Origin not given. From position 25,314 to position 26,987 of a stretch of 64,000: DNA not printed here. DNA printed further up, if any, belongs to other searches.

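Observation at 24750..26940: Low-GC three-gene islet: DNA methyltransferase-HNH nuclease fusion coupled to two orphan small proteins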

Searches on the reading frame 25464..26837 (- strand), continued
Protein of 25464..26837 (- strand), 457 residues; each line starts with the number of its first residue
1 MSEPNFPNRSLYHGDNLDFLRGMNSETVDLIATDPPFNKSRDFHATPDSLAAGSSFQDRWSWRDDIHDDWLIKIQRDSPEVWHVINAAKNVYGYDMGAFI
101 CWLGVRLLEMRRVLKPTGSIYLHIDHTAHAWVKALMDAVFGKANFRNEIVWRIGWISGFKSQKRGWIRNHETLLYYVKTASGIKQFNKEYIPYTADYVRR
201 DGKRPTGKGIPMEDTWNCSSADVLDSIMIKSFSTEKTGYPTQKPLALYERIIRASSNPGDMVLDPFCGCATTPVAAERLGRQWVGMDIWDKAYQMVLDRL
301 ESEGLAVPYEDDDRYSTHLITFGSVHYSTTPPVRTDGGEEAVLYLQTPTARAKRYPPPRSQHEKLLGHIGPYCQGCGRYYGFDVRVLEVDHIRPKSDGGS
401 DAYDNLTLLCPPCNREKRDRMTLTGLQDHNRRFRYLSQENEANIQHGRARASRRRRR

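Call 18: find_encoding_contigs(protein=P0002, flank=6000, max_places=3)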
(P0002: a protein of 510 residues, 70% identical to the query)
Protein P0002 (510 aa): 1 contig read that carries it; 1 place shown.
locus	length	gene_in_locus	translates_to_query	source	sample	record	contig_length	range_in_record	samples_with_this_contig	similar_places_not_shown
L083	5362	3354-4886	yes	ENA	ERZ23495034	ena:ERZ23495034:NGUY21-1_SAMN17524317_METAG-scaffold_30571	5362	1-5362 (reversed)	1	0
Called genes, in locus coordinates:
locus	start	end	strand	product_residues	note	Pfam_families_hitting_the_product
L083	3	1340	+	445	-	?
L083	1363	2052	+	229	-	PF00697:PRAI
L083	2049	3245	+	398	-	PF00291:PALP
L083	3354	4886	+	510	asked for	PF01555:N6_N4_Mtase, PF01844:HNH, PF13395:HNH_4 (weak), PF14279:HNH_5 (weak)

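Call 24: search_dna_similar(query=window:25464-26837:-, collection=phages, mode=protein, max_rows=25)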
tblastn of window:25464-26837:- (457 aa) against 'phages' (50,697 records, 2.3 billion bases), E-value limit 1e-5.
Records with a match: 720; places in all: 780; records where one place covers at least 80% of the query: 0.
Best place of each record, by identity: <60% 720.
By first word of the organism name: Escherichia 87; Staphylococcus 65; Lactococcus 44; Synechococcus 41; Brucella 41; Gordonia 33; Vibrio 31; Campylobacter 29; Flavobacterium 27; Mycobacterium 24; and 75 more.
By host as written in the record: - 92; Escherichia coli 31; Lactococcus lactis 31; Staphylococcus aureus 24; Gordonia terrae 3612 23; Streptomyces lividans JI 1326 15; Flavobacterium sp. LMO6 15; Brucella abortus S19 14; and 227 more.
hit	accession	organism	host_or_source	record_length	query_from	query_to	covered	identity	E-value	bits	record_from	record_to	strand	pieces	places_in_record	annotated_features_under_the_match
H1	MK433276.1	Streptomyces phage Asten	Streptomyces griseus ATCC 10137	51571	11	300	60%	39.9%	3e-29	218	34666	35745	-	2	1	48: DNA methylase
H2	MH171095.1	Streptomyces phage Maneekul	Streptomyces xanthochromogenes NRRL ...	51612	11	300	60%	39.5%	6e-29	217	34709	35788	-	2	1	48: DNA methylase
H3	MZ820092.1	Streptomyces phage SarahRose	Streptomyces lividans JI 1326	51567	11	300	60%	39.5%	7e-29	217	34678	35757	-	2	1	48: DNA methylase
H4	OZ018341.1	Marinitoga phage MPV1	-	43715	5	343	74%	32.0%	5e-45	174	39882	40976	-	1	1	DNA methyltransferase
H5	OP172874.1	Mycobacterium phage Mask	Mycobacterium smegmatis mc#155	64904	11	301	58%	40.8%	1e-20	195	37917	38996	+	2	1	42: DNA methyltransferase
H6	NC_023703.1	Mycobacterium phage Dori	Mycobacterium smegmatis mc2 155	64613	11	301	58%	40.8%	1e-20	195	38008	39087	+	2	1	42: DNA methyltransferase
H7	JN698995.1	Mycobacterium phage Dori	Mycobacterium smegmatis mc2 155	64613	11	301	58%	40.8%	1e-20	195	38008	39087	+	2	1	42: DNA methylase N-4/N-6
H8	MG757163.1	Streptomyces phage OzzyJ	Streptomyces lividans JI1326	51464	11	300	57%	40.7%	1e-24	207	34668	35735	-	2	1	DNA methylase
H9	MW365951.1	Streptomyces phage Hippo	Streptomyces lividans JI 1326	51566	11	300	63%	35.8%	1e-52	196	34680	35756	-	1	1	48: methyltransferase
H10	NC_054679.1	Streptomyces phage Werner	Streptomyces lividans JI 1326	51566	11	300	63%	35.8%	1e-52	196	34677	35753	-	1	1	48: DNA methyltransferase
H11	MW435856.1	Streptomyces phage Werner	Streptomyces lividans JI 1326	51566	11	300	63%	35.8%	1e-52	196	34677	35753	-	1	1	48: methyltransferase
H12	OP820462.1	Streptomyces phage TagePhighter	Streptomyces lividans JI 1326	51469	11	300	57%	39.6%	3e-25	203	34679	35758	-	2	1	50: DNA methyltransferase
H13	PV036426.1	Acutalibacteraceae phage NatCom_11578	Acutalibacteraceae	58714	10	350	75%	29.1%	2e-22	106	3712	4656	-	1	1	DNA methyltransferase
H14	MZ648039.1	Streptomyces phage RedBear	Streptomyces lividans JI 1326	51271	11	300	63%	33.7%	4e-46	177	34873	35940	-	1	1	49: methyltransferase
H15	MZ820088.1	Streptomyces phage Katalie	Streptomyces lividans JI 1326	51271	11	300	63%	33.7%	4e-46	177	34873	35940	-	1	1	48: methyltransferase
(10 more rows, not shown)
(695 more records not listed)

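Call 25: search_solved_structures(query=window:25464-26837:-, max_evalue=0.01, show_alignments=2)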
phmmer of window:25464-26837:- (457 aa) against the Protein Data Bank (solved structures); distinct sequences matched with E-value up to 0.01: 22.
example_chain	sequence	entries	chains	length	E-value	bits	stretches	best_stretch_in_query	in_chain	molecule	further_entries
6pbd_A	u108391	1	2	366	5.7e-18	68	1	109-287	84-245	Modification methylase CcrMI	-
1g60_A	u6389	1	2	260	7e-18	67.7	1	144-289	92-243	Adenine-specific Methyltransferase MboIIA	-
8urk_A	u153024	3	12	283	1.2e-17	66.9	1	99-298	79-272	Methyltransferase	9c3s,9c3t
9c3u_A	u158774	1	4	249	1.3e-17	66.8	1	99-291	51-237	Methyltransferase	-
1nw8_A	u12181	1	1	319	6.8e-15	57.8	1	98-306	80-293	MODIFICATION METHYLASE RSRI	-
1eg2_A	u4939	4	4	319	7.2e-15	57.7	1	98-306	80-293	MODIFICATION METHYLASE RSRI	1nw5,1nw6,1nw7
5hfj_A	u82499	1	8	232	2.2e-14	56.1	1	233-300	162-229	Adenine specific DNA methyltransferase (DpnA)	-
5hek_A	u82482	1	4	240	2.3e-14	56.1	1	233-300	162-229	Adenine specific DNA methyltransferase (DpnA)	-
6k0w_B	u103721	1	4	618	1.3e-11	47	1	5-180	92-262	Adenine specific DNA methyltransferase (Mod)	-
2zie_A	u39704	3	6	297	1e-10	44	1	238-303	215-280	Putative modification methylase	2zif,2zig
8s9m_A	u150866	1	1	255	3.5e-10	42.3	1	236-301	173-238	DNA cytosine-N4 methyltransferase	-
8s9n_A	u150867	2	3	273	4.1e-10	42.1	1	236-301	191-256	DNA cytosine-N4 methyltransferase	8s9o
1boo_A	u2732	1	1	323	5e-08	35.2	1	238-288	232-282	PROTEIN (N-4 CYTOSINE-SPECIFIC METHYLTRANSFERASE PVU II)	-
7dsu_A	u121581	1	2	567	1e-06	30.8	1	98-146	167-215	Mbo45V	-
4zcf_A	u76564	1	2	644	1.1e-06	30.7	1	10-155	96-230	Restriction endonuclease EcoP15I, modification subunit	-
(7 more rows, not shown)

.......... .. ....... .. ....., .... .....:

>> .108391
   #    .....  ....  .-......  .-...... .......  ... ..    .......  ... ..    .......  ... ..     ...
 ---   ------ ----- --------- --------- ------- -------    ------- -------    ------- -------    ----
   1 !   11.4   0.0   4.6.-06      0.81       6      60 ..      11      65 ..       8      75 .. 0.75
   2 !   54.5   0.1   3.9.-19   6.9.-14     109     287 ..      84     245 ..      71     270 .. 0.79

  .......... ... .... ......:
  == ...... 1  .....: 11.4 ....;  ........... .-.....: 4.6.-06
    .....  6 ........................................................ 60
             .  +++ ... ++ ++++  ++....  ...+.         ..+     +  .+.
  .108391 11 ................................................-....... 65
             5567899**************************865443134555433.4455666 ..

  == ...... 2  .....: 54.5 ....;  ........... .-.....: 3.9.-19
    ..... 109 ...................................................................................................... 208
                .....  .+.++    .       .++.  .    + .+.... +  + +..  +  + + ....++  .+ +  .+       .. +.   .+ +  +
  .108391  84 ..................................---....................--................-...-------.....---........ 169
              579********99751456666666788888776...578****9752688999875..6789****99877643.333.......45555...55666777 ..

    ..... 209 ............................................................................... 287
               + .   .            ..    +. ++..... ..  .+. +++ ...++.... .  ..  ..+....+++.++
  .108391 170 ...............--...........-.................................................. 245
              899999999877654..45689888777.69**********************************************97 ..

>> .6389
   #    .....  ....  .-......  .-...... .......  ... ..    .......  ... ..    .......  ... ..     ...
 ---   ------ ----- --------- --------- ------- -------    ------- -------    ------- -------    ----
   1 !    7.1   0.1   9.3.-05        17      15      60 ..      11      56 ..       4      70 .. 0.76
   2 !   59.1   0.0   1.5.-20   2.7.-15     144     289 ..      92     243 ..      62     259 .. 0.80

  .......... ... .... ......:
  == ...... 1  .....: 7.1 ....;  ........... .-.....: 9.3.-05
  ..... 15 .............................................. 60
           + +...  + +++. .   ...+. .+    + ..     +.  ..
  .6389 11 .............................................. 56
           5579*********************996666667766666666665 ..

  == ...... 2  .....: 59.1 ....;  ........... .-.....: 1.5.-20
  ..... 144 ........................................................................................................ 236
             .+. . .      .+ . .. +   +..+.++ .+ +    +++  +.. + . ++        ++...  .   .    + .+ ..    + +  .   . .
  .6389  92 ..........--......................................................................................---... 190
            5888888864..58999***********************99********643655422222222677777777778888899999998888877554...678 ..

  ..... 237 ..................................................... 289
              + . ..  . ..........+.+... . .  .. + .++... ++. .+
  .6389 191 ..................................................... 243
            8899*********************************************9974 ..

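Call 41: list_cluster_members(proteins=[P0003, P0012, P0014, P0017, P0050, P0072, P0091, P0115])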
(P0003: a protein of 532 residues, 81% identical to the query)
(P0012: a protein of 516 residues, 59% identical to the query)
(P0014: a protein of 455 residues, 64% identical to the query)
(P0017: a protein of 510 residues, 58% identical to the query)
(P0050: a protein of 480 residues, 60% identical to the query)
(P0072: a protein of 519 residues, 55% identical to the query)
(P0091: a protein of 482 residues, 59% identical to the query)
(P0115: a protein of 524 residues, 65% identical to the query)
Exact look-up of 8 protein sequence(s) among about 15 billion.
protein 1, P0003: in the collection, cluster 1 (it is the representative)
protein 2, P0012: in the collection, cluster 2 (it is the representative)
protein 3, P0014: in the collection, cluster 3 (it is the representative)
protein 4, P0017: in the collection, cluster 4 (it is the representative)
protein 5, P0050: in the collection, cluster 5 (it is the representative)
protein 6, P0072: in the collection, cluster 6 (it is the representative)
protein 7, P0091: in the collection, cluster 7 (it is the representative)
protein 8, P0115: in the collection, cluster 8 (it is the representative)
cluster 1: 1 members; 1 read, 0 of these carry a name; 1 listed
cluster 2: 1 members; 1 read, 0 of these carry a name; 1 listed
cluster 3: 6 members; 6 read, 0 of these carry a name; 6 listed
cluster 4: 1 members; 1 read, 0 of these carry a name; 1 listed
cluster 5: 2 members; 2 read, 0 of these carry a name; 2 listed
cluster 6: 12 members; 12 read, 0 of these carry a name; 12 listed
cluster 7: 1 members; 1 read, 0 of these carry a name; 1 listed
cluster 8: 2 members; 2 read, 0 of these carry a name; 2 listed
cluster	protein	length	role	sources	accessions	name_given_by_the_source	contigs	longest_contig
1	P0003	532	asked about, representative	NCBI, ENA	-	-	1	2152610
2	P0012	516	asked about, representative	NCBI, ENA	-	-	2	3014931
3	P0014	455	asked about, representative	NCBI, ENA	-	-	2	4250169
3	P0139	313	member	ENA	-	-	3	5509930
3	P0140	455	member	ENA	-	-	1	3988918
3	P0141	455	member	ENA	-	-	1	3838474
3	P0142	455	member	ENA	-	-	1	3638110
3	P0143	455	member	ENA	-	-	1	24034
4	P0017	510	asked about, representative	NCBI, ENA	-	-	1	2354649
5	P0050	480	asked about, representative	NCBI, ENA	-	-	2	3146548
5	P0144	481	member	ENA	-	-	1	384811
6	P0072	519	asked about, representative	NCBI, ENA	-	-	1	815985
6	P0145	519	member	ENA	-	-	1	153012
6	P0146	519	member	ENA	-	-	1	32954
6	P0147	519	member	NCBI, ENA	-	-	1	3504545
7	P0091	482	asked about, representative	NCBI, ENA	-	-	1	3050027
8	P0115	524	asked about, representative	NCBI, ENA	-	-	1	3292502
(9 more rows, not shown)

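Call 60: search_protein_families(library=pfam, proteins=[L081:5855-6187:+, L082:7939-8520:+], max_evalue=0.01)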
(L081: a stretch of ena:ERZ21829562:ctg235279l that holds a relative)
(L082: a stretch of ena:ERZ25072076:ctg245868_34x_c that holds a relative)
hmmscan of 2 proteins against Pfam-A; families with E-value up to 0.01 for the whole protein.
L081:5855-6187:+ (110 aa): 0 families

L082:7939-8520:+ (193 aa): 0 families

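Call 72: search_protein_families(library=padloc, proteins=[L082:7939-8520:+, L081:5855-6187:+], max_evalue=0.01)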
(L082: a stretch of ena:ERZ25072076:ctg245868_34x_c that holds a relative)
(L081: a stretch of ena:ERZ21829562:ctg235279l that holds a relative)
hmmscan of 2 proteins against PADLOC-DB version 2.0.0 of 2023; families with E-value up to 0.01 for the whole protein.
L082:7939-8520:+ (193 aa): 0 families

L081:5855-6187:+ (110 aa): 0 families

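Call 79: search_dna_similar(query=window:25464-26837:-, collection=plasmids, mode=protein, max_rows=15)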
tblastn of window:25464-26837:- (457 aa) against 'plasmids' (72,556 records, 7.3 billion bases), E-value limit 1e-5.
Records with a match: 2539; places in all: 2591; records where one place covers at least 80% of the query: 0.
Best place of each record, by identity: <60% 2539.
By first word of the organism name: Klebsiella 1783; Burkholderia 123; Escherichia 102; Enterobacter 50; Acinetobacter 42; Raoultella 35; Aeromonas 34; Pantoea 26; Serratia 22; Enterococcus 20; and 108 more.
By predicted mobility (MOB-suite, as given by PLSDB): conjugative 1563; non-mobilizable 609; mobilizable 367.
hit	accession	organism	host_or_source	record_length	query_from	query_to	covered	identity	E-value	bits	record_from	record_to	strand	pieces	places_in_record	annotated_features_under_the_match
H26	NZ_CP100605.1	Bradyrhizobium sp. Ash2021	-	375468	11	309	63%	39.2%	8e-22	197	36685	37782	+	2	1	DNA methyltransferase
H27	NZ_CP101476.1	Cellulosimicrobium cellulans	water,poultry farm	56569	11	300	56%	42.9%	2e-24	208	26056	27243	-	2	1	DNA methyltransferase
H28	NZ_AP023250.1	Mesorhizobium sp. 131-2-5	Lotus japonicus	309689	4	300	65%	33.5%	2e-40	162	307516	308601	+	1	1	site-specific DNA-methyltransferase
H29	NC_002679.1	Mesorhizobium japonicum MAFF 303099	-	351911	4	300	65%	33.5%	2e-40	162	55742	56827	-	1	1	site-specific DNA-methyltransferase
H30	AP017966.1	Candidatus Megaera polyxenophila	-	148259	11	342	73%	29.6%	1e-39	159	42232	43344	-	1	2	adenine specific DNA methylase Mod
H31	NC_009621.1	Sinorhizobium medicae WSM419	-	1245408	28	380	77%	27.5%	2e-24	114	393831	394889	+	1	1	record has no annotation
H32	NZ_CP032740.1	Enterococcus casseliflavus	Homo sapiens,bile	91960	11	300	63%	33.3%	4e-34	143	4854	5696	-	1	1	site-specific DNA-methyltransferase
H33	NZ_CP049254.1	Microbacterium amylolyticum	cell culture,soil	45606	11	300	63%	32.9%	1e-44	174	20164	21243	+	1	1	DNA methyltransferase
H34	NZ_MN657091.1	Psychrobacter sp.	-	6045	11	367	78%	26.3%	3e-32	137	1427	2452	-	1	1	DNA methyltransferase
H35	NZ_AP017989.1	Aminobacter sp. SS-2016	Lotus japoicus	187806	28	332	67%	30.5%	1e-28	126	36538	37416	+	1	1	site-specific DNA-methyltransferase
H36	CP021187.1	Rhizorhabdus wittichii DC-6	activated sludge of a wastewater ...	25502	2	300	65%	31.0%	1e-27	123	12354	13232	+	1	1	site-specific DNA-methyltransferase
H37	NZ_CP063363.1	Xanthobacter dioxanivorans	pure culture,active sludge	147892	2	300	65%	31.0%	2e-27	123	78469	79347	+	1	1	DNA methyltransferase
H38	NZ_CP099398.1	Rhizobium sp. Pop5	Phaseolus vulgaris,Cell culture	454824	11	302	64%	31.5%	1e-39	159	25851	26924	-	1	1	DNA methyltransferase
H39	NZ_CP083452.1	Comamonas odontotermitis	cell culture,cucumber rhizosphere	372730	4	309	67%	29.3%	6e-21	103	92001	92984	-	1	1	site-specific DNA-methyltransferase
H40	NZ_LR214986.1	Mycoplasmopsis cynos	Dog,lung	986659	27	300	60%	32.8%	1e-34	144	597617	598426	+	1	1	site-specific DNA-methyltransferase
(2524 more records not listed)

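Call 83: search_protein_families(library=phrogs, proteins=[window:25464-26837:-, L082:7939-8520:+, L081:5855-6187:+], max_evalue=0.01)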
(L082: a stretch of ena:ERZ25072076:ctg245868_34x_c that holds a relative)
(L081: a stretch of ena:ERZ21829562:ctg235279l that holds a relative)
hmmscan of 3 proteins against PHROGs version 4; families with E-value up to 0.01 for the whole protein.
window:25464-26837:- (457 aa): 43 families (the best 25 are shown)
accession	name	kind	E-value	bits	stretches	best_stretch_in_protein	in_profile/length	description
phrog_67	-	other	4.8e-56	192.2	1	11-305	126-348/743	DNA methyltransferase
phrog_498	-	other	4.9e-21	75.9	1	19-301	214-421/633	DNA methyltransferase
phrog_3008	-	other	4e-17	63.3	1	237-302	148-213/244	DNA methyltransferase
phrog_18293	-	other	1.1e-12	48.9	1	231-302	38-109/119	methyltransferase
phrog_1035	-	DNA, RNA and nucleotide metabolism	1.8e-12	48.7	1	351-455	136-248/271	endonuclease VII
phrog_6025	-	other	1.1e-10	42.4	2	10-41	13-44/192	DNA methyltransferase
phrog_2214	-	DNA, RNA and nucleotide metabolism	1.3e-10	42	1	359-428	182-247/429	HNH endonuclease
phrog_2118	-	DNA, RNA and nucleotide metabolism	1.4e-10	42.3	1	351-419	157-223/301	HNH endonuclease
phrog_6050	-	DNA, RNA and nucleotide metabolism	3.3e-10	40.4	1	353-423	294-363/402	HNH endonuclease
phrog_6952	-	other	4.6e-10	40.6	1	237-294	112-169/181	DNA methyltransferase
phrog_589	-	DNA, RNA and nucleotide metabolism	4.8e-10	40.5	1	357-438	78-159/179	HNH endonuclease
phrog_23148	-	unknown function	6.9e-10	40.2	1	237-308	83-154/165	-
phrog_16726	-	DNA, RNA and nucleotide metabolism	2.7e-09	38.2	1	372-422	95-145/308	HNH endonuclease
phrog_23085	-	unknown function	3.2e-09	37.6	1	228-299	33-104/138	-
phrog_1271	-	DNA, RNA and nucleotide metabolism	3.4e-09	37.5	1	365-422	261-320/361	HNH endonuclease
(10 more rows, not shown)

L082:7939-8520:+ (193 aa): 0 families

L081:5855-6187:+ (110 aa): 0 families

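Call 84: find_related_loci(query=window:25464-26837:-, collection=viral_contigs, flank=6000)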
Query window:25464-26837:- (457 aa) in viral_contigs; peptide patterns used: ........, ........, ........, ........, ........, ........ (x = any residue, [..] = any of these).
4 stretches matched a pattern, but none encodes a relative of the query by tblastn (E <= 1e-3).

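Call 86: find_related_loci(query=A4, collection=viral_contigs, flank=6000)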
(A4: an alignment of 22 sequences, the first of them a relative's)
Query A4 (457 aa) in viral_contigs; peptide patterns used: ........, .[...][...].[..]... (x = any residue, [..] = any of these).
69 stretches matched a pattern; 6 encode a relative of the query (tblastn E <= 1e-3); 6 distinct loci.
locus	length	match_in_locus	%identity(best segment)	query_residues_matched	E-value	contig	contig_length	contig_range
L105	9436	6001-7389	40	1-420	2e-87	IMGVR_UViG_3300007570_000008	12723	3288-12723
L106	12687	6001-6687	28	14-300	1e-23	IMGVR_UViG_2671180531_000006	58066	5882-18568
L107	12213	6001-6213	28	228-301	2e-8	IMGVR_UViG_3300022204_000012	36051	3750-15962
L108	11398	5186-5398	34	228-301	1e-7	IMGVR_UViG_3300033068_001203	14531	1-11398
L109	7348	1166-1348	36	239-299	2e-7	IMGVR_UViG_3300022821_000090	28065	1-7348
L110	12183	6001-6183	36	239-299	2e-7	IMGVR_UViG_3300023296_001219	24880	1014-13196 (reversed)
